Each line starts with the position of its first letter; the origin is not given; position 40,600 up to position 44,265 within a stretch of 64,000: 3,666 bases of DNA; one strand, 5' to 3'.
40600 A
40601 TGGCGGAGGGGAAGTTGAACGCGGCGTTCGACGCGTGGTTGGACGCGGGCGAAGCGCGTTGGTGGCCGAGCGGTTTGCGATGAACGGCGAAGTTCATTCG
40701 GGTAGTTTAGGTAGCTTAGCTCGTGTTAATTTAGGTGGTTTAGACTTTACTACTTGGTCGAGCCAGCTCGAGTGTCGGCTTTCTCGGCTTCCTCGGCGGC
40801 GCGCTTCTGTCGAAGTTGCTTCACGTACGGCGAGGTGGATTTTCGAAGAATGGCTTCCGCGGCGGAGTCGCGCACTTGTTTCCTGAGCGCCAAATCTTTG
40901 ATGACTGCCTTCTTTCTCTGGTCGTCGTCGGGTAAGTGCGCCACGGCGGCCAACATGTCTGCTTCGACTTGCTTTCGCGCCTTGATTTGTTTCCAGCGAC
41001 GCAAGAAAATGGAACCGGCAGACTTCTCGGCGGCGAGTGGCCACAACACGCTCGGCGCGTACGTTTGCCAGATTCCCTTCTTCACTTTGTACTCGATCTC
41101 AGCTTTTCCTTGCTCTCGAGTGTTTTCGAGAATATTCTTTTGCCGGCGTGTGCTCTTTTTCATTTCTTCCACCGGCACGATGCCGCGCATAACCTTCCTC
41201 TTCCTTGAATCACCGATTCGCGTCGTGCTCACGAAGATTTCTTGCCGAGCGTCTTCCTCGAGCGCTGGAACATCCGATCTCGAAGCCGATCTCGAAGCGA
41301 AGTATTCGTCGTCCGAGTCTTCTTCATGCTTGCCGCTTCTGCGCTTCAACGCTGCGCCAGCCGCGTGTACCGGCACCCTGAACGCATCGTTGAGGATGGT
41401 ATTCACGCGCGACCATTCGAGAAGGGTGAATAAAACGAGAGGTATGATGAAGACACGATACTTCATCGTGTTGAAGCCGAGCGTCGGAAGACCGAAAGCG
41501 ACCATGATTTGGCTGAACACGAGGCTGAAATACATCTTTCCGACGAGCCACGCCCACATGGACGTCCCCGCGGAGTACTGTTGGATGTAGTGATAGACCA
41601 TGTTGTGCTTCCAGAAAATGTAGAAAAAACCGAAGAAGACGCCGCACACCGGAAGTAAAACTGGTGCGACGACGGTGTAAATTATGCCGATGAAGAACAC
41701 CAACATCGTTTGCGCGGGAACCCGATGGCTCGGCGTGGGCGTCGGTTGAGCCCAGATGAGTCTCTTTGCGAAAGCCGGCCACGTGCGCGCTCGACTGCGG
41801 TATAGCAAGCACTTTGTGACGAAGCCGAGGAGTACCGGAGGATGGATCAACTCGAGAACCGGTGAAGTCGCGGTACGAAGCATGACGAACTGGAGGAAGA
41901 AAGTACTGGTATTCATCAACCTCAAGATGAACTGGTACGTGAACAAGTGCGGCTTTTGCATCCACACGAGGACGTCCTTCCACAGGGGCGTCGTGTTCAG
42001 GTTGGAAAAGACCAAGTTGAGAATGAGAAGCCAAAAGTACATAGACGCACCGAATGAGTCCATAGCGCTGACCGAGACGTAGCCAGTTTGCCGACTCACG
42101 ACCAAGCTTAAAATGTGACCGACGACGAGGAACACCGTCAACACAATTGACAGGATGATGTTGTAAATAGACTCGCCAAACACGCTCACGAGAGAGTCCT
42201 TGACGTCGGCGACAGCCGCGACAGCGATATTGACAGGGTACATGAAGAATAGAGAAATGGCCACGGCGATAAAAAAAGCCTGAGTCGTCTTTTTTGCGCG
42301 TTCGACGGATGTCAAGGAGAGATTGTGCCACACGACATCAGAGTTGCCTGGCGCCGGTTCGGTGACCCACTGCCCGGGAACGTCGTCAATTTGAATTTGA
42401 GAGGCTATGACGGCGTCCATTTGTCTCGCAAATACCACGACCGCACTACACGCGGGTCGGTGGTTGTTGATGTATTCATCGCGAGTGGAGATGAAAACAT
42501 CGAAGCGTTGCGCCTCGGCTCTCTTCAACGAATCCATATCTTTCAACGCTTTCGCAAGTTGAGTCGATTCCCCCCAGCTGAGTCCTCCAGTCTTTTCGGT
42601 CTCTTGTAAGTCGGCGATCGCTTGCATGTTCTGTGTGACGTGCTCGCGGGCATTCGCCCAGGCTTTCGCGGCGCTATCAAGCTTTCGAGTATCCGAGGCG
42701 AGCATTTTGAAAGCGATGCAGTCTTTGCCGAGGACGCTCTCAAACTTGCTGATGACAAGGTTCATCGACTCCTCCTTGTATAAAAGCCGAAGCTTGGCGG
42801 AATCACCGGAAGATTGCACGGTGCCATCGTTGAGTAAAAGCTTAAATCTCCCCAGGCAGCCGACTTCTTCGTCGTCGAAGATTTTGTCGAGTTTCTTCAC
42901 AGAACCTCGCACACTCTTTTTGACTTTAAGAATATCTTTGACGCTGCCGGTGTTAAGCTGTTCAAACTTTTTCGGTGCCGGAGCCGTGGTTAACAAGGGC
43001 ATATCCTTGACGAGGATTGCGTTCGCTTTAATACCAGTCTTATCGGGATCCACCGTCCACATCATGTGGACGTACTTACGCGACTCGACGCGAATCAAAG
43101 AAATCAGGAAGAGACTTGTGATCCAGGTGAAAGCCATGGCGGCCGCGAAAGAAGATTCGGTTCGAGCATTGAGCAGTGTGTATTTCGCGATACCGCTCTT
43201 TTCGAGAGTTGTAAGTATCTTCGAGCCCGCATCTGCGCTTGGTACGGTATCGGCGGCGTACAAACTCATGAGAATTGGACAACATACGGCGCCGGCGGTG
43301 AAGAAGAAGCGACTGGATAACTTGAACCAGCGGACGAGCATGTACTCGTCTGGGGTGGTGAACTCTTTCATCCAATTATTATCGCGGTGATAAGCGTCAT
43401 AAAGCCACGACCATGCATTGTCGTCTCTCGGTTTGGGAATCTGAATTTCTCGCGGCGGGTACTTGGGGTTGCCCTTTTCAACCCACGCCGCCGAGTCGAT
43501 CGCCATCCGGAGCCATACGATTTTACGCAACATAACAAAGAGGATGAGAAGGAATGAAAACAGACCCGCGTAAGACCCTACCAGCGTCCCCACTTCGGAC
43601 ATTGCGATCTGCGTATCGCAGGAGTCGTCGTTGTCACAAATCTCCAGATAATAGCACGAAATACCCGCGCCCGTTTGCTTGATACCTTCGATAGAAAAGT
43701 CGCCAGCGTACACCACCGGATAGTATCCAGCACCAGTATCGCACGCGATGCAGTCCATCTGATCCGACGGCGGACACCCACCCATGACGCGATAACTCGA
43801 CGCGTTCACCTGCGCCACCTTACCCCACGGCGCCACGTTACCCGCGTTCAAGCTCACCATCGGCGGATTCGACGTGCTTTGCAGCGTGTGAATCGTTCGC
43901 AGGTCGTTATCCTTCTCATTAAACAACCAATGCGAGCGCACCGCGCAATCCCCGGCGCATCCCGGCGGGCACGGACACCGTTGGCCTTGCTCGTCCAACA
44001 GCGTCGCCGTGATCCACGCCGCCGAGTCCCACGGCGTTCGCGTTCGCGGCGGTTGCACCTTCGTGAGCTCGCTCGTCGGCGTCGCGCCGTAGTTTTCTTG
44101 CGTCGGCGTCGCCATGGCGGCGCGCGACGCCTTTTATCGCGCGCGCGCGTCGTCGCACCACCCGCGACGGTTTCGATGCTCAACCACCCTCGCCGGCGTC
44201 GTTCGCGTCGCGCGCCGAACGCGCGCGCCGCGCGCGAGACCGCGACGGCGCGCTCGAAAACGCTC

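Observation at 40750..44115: OSCA/CSC1-type channel with an extra Cys-rich extracellular N-terminal domain of about 300 aa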

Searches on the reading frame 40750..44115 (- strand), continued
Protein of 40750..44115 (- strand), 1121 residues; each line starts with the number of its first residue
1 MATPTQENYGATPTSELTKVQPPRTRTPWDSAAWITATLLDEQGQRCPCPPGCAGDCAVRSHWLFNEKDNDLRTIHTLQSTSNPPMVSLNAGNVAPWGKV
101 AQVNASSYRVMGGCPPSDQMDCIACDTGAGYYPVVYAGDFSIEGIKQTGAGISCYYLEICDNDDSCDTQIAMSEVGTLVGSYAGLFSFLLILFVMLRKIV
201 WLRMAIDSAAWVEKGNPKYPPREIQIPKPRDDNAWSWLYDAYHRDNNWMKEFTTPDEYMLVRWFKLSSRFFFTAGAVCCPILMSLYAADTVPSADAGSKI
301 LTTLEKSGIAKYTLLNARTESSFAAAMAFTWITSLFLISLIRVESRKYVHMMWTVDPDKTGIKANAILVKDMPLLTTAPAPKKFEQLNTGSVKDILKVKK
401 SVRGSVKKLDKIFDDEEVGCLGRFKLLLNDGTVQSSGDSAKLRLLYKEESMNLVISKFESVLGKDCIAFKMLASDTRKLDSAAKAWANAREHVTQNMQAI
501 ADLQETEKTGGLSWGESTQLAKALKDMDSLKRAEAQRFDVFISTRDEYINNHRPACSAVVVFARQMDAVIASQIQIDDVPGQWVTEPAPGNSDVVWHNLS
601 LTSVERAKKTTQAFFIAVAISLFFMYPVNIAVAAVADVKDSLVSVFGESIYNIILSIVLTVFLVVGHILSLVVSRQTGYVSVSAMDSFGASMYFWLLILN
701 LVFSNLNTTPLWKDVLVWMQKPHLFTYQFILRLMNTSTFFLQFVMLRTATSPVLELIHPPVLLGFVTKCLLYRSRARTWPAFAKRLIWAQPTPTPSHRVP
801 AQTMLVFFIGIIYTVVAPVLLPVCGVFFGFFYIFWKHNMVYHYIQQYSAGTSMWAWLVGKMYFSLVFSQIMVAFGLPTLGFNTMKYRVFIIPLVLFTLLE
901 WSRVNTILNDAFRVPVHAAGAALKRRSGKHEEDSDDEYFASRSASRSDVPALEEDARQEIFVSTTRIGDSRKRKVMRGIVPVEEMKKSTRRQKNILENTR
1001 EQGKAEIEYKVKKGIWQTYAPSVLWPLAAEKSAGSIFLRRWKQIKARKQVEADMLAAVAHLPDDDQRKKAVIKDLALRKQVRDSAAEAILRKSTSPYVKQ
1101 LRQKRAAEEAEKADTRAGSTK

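Call 39: predict_structure(alignment_id=A1)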
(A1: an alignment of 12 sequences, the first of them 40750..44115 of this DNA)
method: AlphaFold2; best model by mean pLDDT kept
length: 1121 residues; sequences in the alignment: 12
mean_pLDDT: 43.0   pTM: 0.32
mean pLDDT of the five models: 43.0, 42.0, 40.7, 39.1, 38.8
residues with pLDDT >= 90: 0; 70-90: 132; 50-70: 238; < 50: 751
segments of 3 or more residues with pLDDT < 50: 1-46, 51-176, 199-253, 287-317, 355-476, 548-614, 673-801, 835-851, 876-881, 913-1042, 1089-1098, 1118-1121
pLDDT, mean of each block of 10 residues (from residue 1): 22 24 27 28 45 41 25 24 25 26 24 42 34 30 26 31 29 46 63 57 36 26 27 38 38 55 70 68 51 31 32 48 68 80 73 48 27 23 28 31 30 30 41 36 31 35 28 42 62 69 67 72 76 73 53 31 28 24 24 29 43 50 54 62 56 60 55 44 30 35 35 38 32 34 32 28 26 26 25 33 57 61 65 48 36 62 74 54 63 82 73 35 30 24 25 24 24 25 28 29 37 32 29 35 59 76 75 74 53 47 70 58 37
secondary structure, 60 per line:
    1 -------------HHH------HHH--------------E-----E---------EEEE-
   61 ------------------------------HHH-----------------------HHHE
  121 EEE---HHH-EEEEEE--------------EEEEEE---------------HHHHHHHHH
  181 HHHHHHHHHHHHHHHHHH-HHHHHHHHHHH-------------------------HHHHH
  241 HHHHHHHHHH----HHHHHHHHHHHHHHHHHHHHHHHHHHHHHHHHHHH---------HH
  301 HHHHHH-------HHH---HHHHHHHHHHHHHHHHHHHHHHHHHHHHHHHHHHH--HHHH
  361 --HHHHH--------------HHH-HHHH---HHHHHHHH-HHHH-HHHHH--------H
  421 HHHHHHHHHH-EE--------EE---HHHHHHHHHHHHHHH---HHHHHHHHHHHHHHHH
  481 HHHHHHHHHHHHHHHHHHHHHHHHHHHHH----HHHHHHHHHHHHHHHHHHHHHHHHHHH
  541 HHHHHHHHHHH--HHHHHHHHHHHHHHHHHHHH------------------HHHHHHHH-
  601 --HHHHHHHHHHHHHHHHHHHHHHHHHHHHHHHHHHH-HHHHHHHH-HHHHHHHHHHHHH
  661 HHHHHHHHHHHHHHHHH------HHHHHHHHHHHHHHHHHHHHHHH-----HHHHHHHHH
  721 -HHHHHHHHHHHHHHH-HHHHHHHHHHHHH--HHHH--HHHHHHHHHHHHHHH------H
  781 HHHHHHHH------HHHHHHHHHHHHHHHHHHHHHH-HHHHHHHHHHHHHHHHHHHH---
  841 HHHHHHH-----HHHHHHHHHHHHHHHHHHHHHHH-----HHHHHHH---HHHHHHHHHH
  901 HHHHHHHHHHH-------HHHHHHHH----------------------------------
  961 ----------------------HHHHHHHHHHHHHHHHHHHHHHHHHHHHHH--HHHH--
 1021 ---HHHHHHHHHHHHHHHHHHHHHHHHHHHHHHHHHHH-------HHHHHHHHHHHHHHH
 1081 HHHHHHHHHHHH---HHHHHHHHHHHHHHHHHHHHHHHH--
elements in order (helices of 4 or more, strands of 3 or more residues): E56-59 E120-123 E131-136 E151-156 H172-198 H200-210 H236-250 H255-289 H299-306 H320-354 H357-360 H363-367 H386-389 H393-400 H402-405 H407-411 H420-430 H447-461 H465-509 H514-551 H554-573 H592-599 H603-637 H639-646 H648-677 H684-706 H712-720 H722-736 H738-750 H753-756 H759-773 H780-788 H795-816 H818-837 H841-847 H853-875 H881-887 H891-911 H919-926 H983-1012 H1015-1018 H1024-1058 H1066-1092 H1096-1119

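Call 49: fold_search(model_id=the predicted structure, library=pdb)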
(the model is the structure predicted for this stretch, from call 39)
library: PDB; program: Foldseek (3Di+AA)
matches with E <= 10: 219; with E <= 0.001: 5
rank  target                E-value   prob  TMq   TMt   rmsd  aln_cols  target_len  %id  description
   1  8xng_A                1.9e-06  1.00  0.20  0.30  21.5       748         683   15  Cryo-EM structure of OSCA1.2-liposome-inside-out closed state (released 2024-04-10)
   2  8xs4_A                1.5e-05  1.00  0.19  0.29  21.9       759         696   16  Cryo-EM structure of OSCA1.2-DOPC-1:20-contracted1 state (released 2024-04-10)
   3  8xaj_A                2.9e-05  1.00  0.23  0.32  21.6       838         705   14  Cryo-EM structure of OSCA1.2-liposome-inside-in open state (released 2024-04-10)
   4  6oce_A                8.9e-05  1.00  0.12  0.18  17.7       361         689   23  Structure of the rice hyperosmolality-gated ion channel OSCA1.2 (released 2019-07-03)
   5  8grn_A                3.7e-04  1.00  0.20  0.29  21.5       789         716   14  AtOSCA1.1 extended state (released 2023-06-14)
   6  8u53_A                3.3e-03  0.99  0.10  0.18  20.1       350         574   22  Mechanically activated ion channel OSCA3.1 in nanodiscs (released 2024-06-05)
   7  8t57_A                2.5e-02  0.96  0.12  0.23  18.0       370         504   20  Structure of mechanically activated ion channel OSCA2.3 in peptidiscs (released 2023-12-27)
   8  9qja_A                2.5e-01  0.18  0.10  0.17  29.1       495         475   11  Structure of the transmembrane domain of full-length Ist2 at low resolution (released 2025-09-03)
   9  7n6g_1T               3.4e-01  0.07  0.07  0.07  97.1       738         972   14  C1 of central pair (released 2022-05-18)
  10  9a65_B                3.7e-01  0.07  0.05  0.08  70.9       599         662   10  Integrative model of YVAQ-MCPB by crosslinking MS and deep learning (released 2024-09-18)
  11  9a69_B                6.2e-01  0.08  0.06  0.08  61.6       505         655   12  Integrative model of MCPB-MCPC by crosslinking MS and deep learning (released 2024-09-18)
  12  7p3r_B                1.1e+00  0.06  0.04  0.12  33.1       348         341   11  Helical structure of the toxin MakA from Vibrio cholera (released 2022-02-23)
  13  9k2v_a                1.1e+00  0.09  0.08  0.15  32.5       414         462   10  Cyanophage A4 pre-ejectosome (released 2025-04-09)
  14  4wis_A                1.1e+00  0.08  0.10  0.15  31.9       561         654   14  Crystal structure of the lipid scramblase nhTMEM16 in crystal form 1 (released 2014-11-12)
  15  6ikn_A                1.3e+00  0.38  0.07  0.26  29.1       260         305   11  Crystal structure of the GAS7 F-BAR domain (released 2019-10-16)
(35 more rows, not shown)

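Call 58: find_encoding_contigs(protein=P0011, flank=3000, max_places=2)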
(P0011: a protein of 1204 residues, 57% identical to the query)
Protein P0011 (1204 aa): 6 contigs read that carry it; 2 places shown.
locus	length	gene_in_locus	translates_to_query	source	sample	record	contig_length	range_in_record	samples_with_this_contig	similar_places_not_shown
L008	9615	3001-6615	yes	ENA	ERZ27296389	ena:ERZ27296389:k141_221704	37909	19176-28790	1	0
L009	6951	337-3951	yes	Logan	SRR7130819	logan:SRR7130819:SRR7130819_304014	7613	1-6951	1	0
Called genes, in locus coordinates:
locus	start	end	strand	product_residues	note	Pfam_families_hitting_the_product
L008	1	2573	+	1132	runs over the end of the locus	PF00270:DEAD (weak), PF13401:AAA_22, PF00271:Helicase_C, PF04408:WHD_HA2, PF21010:HA2_C, PF07717:OB_NTP_bind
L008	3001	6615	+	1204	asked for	PF13967:RSN1_TM, PF14703:PHM7_cyt (weak), PF02714:RSN1_7TM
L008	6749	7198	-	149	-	PF15348:GEMIN8 (faint)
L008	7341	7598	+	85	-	-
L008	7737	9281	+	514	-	-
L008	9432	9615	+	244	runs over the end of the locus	PF01138:RNase_PH, PF03725:RNase_PH_C (weak)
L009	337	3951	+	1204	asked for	PF13967:RSN1_TM, PF14703:PHM7_cyt (weak), PF02714:RSN1_7TM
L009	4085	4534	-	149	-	PF15348:GEMIN8 (faint)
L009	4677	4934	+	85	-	-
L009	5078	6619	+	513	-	-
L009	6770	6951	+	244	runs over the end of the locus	PF01138:RNase_PH, PF03725:RNase_PH_C (weak)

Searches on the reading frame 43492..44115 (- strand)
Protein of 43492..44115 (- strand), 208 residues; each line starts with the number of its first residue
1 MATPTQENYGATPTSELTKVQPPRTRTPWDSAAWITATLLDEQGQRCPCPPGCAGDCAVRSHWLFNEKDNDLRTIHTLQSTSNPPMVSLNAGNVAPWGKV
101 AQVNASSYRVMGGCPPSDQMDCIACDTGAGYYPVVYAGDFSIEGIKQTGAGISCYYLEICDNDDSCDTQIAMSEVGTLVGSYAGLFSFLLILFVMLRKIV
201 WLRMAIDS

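Call 6: find_homologous_proteins(query=window:43492-44115:-, max_evalue=0.01)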
Query seq(208 aa) (208 aa): 1 proteins with E <= 0.01 among 205 candidates.
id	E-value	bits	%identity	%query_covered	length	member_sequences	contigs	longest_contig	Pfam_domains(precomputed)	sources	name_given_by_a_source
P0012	4.9e-78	280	90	66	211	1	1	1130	-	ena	-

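Call 25: search_protein_representatives(alignment_id=A2)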
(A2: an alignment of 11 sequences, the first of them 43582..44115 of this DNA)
Query: 11 sequences, 176 profile positions. Proteins with E-value up to 0.001 (for the whole library): 12; up to 1e-10: 8; up to 1e-30: 3. The best 12 are listed.
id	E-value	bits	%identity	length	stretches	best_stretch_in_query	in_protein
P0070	1.3e-82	291.8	-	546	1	2-176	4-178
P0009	5.5e-75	267.0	-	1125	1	1-176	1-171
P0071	3.9e-41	156.8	-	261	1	89-176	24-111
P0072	3.8e-21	91.6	-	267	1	23-174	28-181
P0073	4.5e-20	88.1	-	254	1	39-170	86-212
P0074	3.5e-19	85.2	-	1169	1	9-172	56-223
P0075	7.2e-17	77.7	-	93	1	40-88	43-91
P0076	3.0e-11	59.4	-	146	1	23-143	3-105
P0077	1.6e-07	47.2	-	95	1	71-148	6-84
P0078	5.0e-06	42.4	-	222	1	21-126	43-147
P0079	1.4e-05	41.0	-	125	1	23-72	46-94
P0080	8.4e-04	35.1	-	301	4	111-141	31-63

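Call 30: search_protein_families(library=pfam, proteins=[P0074, P0072, P0073, window:43582-44115:-], max_evalue=1)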
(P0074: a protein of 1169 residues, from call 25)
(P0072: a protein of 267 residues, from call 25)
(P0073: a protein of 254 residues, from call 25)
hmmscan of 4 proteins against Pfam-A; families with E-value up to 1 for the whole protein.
P0074 (1169 aa): 3 families
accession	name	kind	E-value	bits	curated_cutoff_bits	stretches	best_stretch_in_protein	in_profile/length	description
PF02714.20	RSN1_7TM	-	2.1e-24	86.8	28.7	1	702-967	5-272/274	Calcium-dependent channel, 7TM region, putative phosphate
PF13967.11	RSN1_TM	-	6.3e-09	36.1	27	1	230-397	8-154/156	Late exocytosis, associated with Golgi transport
PF12019.13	GspH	-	0.072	14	21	0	573-599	12-35/108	Type II transport protein GspH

P0072 (267 aa): 1 family
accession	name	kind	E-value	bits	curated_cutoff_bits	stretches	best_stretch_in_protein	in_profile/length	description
PF13967.11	RSN1_TM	-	0.028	14.5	27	1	183-259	5-74/156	Late exocytosis, associated with Golgi transport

P0073 (254 aa): 0 families

window:43582-44115:- (178 aa): 0 families

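Call 33: find_homologous_proteins(query=A3, max_evalue=0.01)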
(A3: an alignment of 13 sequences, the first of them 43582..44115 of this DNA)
Query A3 (13 sequences) (178 aa, profile of the alignment): 4 proteins with E <= 0.01 among 1931 candidates.
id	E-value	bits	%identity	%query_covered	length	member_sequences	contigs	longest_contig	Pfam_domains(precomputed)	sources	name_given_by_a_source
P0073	9.5e-50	187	30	85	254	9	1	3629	-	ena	-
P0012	7.7e-40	154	87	60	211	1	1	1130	-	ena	-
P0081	1.5e-15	75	30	39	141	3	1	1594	-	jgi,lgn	jgi:hypothetical protein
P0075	3.8e-14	71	60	52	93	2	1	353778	-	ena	-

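Call 34: find_encoding_contigs(protein=P0073, flank=4000, max_places=3)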
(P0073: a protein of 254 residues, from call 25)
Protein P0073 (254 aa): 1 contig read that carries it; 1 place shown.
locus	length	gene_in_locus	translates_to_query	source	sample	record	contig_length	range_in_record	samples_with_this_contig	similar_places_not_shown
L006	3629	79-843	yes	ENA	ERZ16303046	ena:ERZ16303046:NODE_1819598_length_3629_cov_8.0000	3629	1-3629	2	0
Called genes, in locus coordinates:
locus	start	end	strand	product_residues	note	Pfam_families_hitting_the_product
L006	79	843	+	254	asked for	-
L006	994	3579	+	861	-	PF02714:RSN1_7TM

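Call 35: predict_structure(alignment_id=A3)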
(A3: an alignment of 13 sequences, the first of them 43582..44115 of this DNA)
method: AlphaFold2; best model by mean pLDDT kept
length: 178 residues; sequences in the alignment: 13
mean_pLDDT: 46.2   pTM: 0.41
mean pLDDT of the five models: 46.2, 45.7, 43.3, 38.5, 38.2
residues with pLDDT >= 90: 0; 70-90: 1; 50-70: 66; < 50: 111
segments of 3 or more residues with pLDDT < 50: 1-31, 59-111, 143-145, 156-178
pLDDT, mean of each block of 10 residues (from residue 1): 42 39 39 55 65 59 36 33 43 35 34 57 60 58 51 52 38 34
secondary structure, 60 per line:
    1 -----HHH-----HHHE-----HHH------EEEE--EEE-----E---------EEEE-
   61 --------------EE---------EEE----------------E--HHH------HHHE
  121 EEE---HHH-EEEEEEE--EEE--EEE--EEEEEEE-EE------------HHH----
elements in order: E32-35 E38-40 E56-59 E86-88 E120-123 E131-137 E140-142 E145-147 E150-156

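Call 38: search_solved_structures(query=A3, max_evalue=10)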
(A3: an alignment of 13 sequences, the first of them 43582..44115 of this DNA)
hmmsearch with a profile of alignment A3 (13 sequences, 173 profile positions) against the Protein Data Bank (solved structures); distinct sequences matched with E-value up to 10: 1.
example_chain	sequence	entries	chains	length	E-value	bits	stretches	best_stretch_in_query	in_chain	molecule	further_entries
7eqc_J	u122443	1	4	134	0.63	12.9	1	22-79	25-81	Kinesin-like protein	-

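Call 57: find_encoding_contigs(protein=P0074, flank=6000, max_places=3)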
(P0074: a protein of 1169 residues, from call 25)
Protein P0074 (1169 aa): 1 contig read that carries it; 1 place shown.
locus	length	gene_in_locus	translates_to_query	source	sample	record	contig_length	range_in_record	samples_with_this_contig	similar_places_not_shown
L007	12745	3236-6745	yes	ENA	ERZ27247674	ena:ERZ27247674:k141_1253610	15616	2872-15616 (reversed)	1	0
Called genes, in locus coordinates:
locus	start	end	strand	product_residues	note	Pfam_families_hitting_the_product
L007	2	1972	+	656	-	?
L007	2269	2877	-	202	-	-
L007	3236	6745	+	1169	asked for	PF13967:RSN1_TM, PF02714:RSN1_7TM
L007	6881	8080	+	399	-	PF00696:AA_kinase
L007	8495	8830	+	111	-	-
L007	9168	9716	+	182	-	PF22486:MATH_2, PF00917:MATH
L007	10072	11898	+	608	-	-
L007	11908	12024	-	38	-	-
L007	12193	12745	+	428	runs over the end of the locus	PF25174:Beta-prop_THOC3 (faint), PF24814:WD40_Prp19 (faint), PF24817:WD40_WDHD1_1st (faint), PF00400:WD40 (faint), PF25173:Beta-prop_WDR3_1st (faint), PF25175:Beta-prop_WDR5, PF23609:Beta-prop_EIPR1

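Call 60: find_related_loci(query=A3, collection=viral_contigs, flank=3000)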
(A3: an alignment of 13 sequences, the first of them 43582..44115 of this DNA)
Query A3 (178 aa) in viral_contigs; peptide patterns used: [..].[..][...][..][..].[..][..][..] (x = any residue, [..] = any of these).
25 stretches matched a pattern, but none encodes a relative of the query by tblastn (E <= 1e-3).
